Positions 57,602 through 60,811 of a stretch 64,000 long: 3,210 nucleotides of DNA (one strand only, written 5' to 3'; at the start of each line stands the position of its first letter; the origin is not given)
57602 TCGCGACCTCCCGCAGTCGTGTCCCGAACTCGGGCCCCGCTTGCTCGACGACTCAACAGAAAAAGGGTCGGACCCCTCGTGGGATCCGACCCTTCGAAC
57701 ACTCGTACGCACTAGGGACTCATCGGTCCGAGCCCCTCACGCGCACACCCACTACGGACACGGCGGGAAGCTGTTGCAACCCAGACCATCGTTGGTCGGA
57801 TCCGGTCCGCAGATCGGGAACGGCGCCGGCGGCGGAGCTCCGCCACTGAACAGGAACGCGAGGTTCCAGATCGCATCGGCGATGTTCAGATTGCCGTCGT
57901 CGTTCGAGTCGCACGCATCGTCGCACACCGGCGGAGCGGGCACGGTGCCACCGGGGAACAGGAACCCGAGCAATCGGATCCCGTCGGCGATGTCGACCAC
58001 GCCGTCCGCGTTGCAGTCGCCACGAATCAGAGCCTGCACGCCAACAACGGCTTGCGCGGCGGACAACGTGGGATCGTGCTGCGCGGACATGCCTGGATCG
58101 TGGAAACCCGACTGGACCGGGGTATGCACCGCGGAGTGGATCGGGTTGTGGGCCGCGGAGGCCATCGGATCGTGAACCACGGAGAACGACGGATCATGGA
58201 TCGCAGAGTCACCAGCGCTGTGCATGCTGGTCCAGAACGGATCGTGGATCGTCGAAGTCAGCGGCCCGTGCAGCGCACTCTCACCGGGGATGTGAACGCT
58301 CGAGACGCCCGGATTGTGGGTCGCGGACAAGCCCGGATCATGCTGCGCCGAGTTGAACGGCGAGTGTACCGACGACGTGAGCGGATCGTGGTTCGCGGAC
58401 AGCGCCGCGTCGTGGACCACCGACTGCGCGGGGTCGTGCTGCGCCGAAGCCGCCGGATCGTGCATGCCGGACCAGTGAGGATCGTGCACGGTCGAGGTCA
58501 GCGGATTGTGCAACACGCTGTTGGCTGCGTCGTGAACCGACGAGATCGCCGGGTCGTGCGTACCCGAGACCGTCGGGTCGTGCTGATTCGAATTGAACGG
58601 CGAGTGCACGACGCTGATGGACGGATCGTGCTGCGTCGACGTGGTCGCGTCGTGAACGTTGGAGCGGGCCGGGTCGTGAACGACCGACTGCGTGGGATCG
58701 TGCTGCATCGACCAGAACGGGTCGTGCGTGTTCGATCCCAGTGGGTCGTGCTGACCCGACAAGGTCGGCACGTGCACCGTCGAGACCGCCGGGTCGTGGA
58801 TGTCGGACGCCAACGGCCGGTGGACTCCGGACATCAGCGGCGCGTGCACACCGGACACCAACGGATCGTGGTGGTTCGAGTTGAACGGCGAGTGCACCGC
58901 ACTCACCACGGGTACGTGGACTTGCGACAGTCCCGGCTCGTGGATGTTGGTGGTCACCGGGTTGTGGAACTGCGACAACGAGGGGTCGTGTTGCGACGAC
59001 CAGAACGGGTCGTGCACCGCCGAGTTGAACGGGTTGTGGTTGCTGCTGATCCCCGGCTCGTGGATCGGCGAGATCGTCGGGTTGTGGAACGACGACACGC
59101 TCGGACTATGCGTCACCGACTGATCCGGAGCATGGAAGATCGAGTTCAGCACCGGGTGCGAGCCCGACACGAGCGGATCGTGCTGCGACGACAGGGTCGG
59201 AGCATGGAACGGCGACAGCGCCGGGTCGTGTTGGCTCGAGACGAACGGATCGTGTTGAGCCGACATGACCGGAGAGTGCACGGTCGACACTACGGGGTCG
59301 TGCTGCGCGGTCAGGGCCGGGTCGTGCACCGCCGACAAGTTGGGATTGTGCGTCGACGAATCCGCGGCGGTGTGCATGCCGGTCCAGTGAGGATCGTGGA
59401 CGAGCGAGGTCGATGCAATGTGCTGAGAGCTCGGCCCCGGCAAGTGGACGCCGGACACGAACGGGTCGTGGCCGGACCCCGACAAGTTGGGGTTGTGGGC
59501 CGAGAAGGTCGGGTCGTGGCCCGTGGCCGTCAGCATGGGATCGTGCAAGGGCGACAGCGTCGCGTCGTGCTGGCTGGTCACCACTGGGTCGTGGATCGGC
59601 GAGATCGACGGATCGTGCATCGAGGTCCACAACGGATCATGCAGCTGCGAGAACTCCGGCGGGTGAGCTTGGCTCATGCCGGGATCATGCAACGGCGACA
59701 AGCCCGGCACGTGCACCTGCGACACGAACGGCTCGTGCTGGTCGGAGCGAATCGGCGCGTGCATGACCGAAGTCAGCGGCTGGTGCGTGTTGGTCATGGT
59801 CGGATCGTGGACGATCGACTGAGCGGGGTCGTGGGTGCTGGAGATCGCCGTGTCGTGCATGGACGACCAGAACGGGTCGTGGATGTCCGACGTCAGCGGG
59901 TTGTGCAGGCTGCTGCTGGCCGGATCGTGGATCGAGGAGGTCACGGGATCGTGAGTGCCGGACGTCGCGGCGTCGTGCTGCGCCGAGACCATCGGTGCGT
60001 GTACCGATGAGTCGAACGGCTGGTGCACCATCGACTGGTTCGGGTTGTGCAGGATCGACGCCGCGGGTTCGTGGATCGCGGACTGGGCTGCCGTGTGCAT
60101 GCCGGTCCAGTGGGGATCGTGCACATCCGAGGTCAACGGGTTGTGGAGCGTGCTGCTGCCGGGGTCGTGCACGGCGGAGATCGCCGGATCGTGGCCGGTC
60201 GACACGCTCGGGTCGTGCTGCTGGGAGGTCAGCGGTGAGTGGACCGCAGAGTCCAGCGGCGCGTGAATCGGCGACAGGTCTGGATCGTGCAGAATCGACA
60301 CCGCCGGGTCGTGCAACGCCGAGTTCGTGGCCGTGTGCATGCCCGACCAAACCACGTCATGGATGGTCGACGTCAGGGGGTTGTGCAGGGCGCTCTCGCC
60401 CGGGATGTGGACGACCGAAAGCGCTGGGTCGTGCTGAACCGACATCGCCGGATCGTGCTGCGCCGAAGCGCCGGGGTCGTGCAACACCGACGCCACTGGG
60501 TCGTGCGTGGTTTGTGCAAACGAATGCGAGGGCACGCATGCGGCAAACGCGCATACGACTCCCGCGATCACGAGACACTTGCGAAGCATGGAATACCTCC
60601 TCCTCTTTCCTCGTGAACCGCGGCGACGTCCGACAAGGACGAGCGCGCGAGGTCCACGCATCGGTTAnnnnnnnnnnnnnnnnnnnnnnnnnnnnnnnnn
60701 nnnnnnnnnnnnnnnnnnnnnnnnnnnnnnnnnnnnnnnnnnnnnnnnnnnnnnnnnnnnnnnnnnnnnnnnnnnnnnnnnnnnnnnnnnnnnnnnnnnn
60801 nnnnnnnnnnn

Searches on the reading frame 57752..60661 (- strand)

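Call 8: search_protein_families(library=pfam, proteins=[window:57752-60661:-], max_evalue=0.1)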
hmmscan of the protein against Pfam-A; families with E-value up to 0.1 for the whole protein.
window:57752-60661:- (969 aa): 2 families
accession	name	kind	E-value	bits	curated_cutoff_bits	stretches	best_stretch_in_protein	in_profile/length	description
PF02389.20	Cornifin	-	1.7e-21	77.3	34.8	8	512-633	8-128/135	Cornifin (SPRR) family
PF00404.24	Dockerin_1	-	0.051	14.2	22.9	1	881-930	2-49/57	Dockerin type I domain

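Call 9: search_protein_families(library=ncbifam, proteins=[window:57752-60661:-], max_evalue=0.1)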
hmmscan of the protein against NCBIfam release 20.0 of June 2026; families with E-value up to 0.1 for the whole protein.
window:57752-60661:- (969 aa): 1 family
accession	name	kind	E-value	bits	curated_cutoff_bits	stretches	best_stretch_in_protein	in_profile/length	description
NF001276.0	PRK00235.1-2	equivalog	0.045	13.2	322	1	862-895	63-96/260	adenosylcobinamide-GDP ribazoletransferase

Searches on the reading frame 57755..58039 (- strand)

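Call 10: search_protein_families(library=ncbifam, proteins=[window:57755-58039:-], max_evalue=10)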
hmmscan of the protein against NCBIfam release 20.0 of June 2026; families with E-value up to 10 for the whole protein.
seq(95 aa): 0 families

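Call 11: search_protein_families(library=pfam, proteins=[window:57755-58039:-], max_evalue=10)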
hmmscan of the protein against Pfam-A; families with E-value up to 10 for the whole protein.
seq(95 aa): 1 family
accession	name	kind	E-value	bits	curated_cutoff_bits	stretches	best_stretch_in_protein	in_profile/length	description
PF00404.24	Dockerin_1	-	0.011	16.4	22.9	1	7-56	2-49/57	Dockerin type I domain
